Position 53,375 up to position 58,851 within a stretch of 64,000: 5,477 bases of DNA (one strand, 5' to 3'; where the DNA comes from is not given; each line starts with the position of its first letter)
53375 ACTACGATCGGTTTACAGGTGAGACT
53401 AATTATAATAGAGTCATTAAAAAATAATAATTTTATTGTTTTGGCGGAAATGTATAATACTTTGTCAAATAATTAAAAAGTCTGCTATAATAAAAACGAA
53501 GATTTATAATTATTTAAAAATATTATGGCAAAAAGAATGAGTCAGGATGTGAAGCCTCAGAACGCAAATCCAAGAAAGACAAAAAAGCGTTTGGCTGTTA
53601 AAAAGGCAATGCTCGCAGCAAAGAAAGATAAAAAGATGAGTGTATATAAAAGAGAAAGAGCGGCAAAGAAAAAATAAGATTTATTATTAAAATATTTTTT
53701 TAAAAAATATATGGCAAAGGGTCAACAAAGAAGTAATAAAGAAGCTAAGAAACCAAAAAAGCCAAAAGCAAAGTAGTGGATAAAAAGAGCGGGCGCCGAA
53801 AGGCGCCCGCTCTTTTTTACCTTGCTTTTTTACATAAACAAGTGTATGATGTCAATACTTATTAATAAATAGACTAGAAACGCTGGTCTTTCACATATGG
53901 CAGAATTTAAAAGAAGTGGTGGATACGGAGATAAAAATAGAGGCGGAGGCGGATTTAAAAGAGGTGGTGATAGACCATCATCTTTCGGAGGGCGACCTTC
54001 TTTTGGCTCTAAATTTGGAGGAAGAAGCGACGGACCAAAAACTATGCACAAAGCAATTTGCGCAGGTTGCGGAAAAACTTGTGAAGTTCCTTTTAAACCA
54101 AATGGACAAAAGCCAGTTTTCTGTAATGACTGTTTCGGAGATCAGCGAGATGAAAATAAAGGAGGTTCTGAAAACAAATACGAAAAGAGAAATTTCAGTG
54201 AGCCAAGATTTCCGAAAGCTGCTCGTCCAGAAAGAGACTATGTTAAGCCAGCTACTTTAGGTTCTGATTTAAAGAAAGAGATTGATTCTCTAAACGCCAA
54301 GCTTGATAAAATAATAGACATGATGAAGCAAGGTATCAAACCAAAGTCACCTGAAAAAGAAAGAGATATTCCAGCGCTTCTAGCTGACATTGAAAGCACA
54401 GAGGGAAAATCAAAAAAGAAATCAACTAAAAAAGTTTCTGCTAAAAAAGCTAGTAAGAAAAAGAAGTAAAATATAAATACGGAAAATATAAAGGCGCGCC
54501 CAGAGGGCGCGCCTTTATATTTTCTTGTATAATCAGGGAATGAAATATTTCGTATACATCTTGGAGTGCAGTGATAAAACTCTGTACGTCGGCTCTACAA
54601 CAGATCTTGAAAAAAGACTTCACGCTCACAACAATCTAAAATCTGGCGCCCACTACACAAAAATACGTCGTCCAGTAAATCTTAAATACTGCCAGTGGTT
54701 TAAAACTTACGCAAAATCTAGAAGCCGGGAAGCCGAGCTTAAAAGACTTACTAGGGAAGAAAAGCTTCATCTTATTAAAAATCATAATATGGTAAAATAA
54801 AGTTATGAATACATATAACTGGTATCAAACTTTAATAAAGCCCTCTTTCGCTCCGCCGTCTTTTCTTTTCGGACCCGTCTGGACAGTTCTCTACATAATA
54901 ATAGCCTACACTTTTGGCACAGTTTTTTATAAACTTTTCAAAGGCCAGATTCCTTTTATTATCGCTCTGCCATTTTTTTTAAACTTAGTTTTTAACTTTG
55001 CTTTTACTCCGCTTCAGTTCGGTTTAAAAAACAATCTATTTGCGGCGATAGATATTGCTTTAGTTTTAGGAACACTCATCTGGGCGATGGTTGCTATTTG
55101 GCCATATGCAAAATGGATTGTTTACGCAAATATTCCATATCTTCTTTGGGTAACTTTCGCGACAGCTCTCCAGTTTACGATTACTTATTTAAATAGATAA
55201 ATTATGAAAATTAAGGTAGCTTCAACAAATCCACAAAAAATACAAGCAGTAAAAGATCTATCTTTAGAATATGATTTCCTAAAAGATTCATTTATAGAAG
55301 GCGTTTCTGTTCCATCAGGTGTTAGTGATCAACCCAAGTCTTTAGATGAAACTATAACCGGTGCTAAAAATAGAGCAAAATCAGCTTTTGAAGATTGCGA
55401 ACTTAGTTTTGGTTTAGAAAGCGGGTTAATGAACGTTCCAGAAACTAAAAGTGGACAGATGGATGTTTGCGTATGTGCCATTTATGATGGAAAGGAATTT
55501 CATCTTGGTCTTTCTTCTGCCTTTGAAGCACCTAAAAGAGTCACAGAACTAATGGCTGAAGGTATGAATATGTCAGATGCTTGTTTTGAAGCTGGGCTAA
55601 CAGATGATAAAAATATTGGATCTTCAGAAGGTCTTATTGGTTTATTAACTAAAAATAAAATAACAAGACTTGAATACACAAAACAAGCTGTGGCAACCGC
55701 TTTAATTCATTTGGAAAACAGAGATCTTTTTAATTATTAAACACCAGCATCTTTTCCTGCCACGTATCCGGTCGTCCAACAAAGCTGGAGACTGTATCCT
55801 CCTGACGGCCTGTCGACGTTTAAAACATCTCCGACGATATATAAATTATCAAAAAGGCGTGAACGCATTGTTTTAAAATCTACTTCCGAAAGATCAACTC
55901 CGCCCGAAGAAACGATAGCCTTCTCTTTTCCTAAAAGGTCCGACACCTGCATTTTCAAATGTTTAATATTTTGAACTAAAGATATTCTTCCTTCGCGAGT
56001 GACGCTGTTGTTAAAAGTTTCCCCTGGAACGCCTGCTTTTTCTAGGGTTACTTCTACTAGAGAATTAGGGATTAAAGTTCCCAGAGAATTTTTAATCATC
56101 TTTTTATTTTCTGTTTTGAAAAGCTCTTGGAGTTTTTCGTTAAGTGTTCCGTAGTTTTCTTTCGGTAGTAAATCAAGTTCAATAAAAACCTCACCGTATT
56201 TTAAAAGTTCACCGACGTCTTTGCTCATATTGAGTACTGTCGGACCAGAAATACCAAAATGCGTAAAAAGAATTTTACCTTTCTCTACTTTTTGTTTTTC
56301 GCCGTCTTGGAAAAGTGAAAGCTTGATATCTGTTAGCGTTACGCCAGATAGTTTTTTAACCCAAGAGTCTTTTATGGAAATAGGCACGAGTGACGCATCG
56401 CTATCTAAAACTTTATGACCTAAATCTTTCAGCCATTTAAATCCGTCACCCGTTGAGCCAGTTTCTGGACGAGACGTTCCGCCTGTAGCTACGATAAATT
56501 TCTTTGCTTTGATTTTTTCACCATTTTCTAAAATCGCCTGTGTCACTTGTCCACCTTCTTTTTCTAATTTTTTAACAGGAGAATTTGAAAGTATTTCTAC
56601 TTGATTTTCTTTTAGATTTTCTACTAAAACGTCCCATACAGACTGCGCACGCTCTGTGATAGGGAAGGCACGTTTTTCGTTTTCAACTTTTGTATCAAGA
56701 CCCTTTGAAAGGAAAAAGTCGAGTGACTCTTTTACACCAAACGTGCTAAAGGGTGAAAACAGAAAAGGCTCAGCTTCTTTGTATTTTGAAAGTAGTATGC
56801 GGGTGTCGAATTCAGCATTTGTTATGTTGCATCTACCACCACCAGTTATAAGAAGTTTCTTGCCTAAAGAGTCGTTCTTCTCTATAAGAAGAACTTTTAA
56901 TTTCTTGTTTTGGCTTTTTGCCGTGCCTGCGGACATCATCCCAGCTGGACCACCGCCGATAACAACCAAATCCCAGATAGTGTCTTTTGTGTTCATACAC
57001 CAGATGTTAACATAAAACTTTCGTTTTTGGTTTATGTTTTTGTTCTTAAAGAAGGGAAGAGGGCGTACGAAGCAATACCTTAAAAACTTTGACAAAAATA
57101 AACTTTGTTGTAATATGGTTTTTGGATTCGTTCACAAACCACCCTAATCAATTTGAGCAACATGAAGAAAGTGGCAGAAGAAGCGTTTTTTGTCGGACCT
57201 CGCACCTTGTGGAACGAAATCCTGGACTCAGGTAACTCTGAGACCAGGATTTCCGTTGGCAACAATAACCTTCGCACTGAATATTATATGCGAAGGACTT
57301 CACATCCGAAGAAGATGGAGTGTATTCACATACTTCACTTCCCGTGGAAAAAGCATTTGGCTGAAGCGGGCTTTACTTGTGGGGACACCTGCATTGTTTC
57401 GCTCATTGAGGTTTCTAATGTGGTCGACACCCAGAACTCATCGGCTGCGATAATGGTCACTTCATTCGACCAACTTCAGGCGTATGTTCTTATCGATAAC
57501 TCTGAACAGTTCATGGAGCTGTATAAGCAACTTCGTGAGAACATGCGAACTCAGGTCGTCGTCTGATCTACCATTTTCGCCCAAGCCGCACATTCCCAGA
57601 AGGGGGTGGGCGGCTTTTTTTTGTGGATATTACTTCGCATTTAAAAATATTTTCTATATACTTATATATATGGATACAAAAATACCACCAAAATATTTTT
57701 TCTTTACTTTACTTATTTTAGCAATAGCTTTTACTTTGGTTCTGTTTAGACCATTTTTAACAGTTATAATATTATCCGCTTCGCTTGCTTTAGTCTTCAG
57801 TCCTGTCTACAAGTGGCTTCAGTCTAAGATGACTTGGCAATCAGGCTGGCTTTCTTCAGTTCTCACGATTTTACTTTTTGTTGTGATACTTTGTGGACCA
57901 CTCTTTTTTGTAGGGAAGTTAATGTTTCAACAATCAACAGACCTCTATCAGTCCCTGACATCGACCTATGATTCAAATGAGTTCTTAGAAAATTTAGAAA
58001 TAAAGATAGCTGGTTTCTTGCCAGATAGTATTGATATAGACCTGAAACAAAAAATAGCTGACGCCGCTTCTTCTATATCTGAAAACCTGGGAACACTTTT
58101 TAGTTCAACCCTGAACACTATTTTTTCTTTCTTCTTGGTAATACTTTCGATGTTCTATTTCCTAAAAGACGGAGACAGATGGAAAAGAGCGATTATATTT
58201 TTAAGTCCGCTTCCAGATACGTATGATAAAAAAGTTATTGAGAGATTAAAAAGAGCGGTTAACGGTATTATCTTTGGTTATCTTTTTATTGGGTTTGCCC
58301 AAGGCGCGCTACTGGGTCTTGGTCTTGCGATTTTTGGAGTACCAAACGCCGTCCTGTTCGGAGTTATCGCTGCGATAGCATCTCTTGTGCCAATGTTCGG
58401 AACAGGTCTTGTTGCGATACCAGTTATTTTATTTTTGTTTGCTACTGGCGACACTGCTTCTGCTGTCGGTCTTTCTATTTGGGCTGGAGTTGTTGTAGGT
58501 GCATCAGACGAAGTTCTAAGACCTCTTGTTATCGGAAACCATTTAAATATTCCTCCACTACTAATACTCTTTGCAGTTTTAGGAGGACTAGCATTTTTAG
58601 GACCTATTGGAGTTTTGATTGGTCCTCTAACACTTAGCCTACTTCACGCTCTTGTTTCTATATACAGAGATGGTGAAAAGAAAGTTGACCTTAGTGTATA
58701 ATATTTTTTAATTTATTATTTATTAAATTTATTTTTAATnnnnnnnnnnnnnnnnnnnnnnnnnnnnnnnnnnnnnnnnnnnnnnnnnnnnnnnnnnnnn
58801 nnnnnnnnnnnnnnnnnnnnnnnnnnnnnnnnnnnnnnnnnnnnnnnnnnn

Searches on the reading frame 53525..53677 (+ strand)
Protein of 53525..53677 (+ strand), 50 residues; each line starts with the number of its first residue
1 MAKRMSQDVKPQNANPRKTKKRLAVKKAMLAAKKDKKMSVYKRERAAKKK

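Call 46: search_protein_families(library=phrogs, proteins=[window:53525-53677:+], max_evalue=1)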
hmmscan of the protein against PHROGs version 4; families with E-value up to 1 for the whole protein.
window:53525-53677:+ (50 aa): 1 family
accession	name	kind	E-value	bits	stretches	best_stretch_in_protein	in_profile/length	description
phrog_32581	-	unknown function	0.0095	17.1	1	4-43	80-119/122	-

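Call 64: search_protein_families(library=pfam, proteins=[window:53525-53677:+], max_evalue=0.01)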
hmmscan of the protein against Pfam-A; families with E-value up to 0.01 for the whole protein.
window:53525-53677:+ (50 aa): 0 families

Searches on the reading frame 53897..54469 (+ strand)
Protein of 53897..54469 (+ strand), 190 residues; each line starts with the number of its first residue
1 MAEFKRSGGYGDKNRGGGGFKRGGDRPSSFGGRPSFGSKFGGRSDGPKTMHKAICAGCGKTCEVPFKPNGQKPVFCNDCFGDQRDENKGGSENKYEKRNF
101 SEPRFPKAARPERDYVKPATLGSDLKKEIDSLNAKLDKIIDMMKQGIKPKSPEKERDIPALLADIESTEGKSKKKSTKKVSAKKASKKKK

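Call 64: search_protein_families(library=pfam, proteins=[window:53897-54469:+], max_evalue=0.01)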
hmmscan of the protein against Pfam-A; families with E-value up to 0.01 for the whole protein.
window:53897-54469:+ (190 aa): 1 family
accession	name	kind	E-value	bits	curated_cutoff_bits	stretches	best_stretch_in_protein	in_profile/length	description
PF23477.1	zf_Tbcl_2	-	2.2e-16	59.7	27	1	48-84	1-37/37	Probable treble clef zinc finger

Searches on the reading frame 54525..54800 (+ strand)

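Call 64: search_protein_families(library=pfam, proteins=[window:54525-54800:+], max_evalue=0.01)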
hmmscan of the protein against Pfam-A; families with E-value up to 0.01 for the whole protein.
window:54525-54800:+ (91 aa): 2 families
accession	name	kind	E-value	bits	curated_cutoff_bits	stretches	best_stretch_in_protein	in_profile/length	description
PF01541.30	GIY-YIG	-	3.6e-16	59.7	22.6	1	7-80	1-76/78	GIY-YIG catalytic domain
PF10544.15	T5orf172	-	0.0053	17.7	20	1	9-62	2-51/101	T5orf172 domain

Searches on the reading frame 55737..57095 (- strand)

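Call 64: search_protein_families(library=pfam, proteins=[window:55737-57095:-], max_evalue=0.01)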
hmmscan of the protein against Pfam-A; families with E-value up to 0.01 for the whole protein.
window:55737-57095:- (452 aa): 15 families
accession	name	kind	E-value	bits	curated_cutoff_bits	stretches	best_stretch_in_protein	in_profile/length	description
PF03486.20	HI0933_like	-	1.4e-74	251.1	50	1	42-448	2-243/244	HI0933-like protein Rossmann domain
PF22780.1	HI0933_like_1st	-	1e-34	120.2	27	1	234-395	2-165/165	HI0933-like protein barrel and H2TH domain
PF00890.30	FAD_binding_2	-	2.6e-12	47.1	20.4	2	42-87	1-44/414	FAD binding domain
PF07992.20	Pyr_redox_2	-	1.1e-11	45.2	26.1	1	42-209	2-112/291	Pyridine nucleotide-disulphide oxidoreductase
PF12831.13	FAD_oxidored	-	2.3e-10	40.8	27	1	42-205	1-145/416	FAD dependent oxidoreductase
PF01266.30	DAO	-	7.4e-09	36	27.9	1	157-212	155-209/353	FAD dependent oxidoreductase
PF13738.12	Pyr_redox_3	-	4.6e-07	29.8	30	0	160-211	221-272/305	Pyridine nucleotide-disulphide oxidoreductase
PF05834.18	Lycopene_cycl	-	6.5e-07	29.2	23.4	1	42-77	1-36/380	Lycopene cyclase protein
PF01134.28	GIDA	-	3.3e-06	26.9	22.1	0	162-206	106-150/391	Glucose inhibited division protein A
PF00070.33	Pyr_redox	-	9.9e-06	26.4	22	0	43-78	2-35/82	Pyridine nucleotide-disulphide oxidoreductase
PF04820.20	Trp_halogenase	-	0.00016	21.1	21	0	43-75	2-36/458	Tryptophan halogenase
PF13450.12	NAD_binding_8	-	0.00045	20.9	21.9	1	45-78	1-32/68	NAD(P)-binding Rossmann-like domain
PF13454.12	NAD_binding_9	-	0.00055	20.4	21.8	0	44-93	1-52/155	FAD-NAD(P)-binding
PF01946.23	Thi4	-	0.0015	18.2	26.2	1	41-80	18-56/235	Thi4 family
PF16903.12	Capsid_N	-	0.0025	17.8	24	0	190-272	38-117/207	Major capsid protein N-terminus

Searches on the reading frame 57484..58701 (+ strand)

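Call 7: search_protein_families(library=pfam, proteins=[window:57484-58701:+], max_evalue=1)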
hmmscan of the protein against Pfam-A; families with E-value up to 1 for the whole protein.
window:57484-58701:+ (405 aa): 2 families
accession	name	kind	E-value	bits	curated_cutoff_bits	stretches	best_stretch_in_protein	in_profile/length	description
PF01594.21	AI-2E_transport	-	6.5e-52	177.2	34.3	1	76-394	5-326/327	AI-2E family transporter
PF18461.7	Atypical_Card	-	0.032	14.7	28.6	1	168-217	25-73/95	Atypical caspase recruitment domain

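Call 8: search_protein_families(library=ncbifam, proteins=[window:57484-58701:+], max_evalue=1)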
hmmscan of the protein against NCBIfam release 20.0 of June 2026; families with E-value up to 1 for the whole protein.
window:57484-58701:+ (405 aa): 4 families
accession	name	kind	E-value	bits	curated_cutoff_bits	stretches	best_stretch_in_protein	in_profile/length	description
TIGR02872.1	spore_ytvI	equivalog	9.9e-34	117.2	198.15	1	74-391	9-336/341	sporulation integral membrane protein YtvI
NF008216.0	PRK10983.1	equivalog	1.2e-19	70.8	305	1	75-394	18-344/370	AI-2E family transporter YdiK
NF045801.1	efflux_ABUW_0982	equivalog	2.4e-09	36.6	675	1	75-381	12-330/392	chloramphenicol efflux transporter CxpE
NF008930.0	PRK12287.1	subfamily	1.3e-05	25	318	1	91-385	33-320/344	AI-2E family transporter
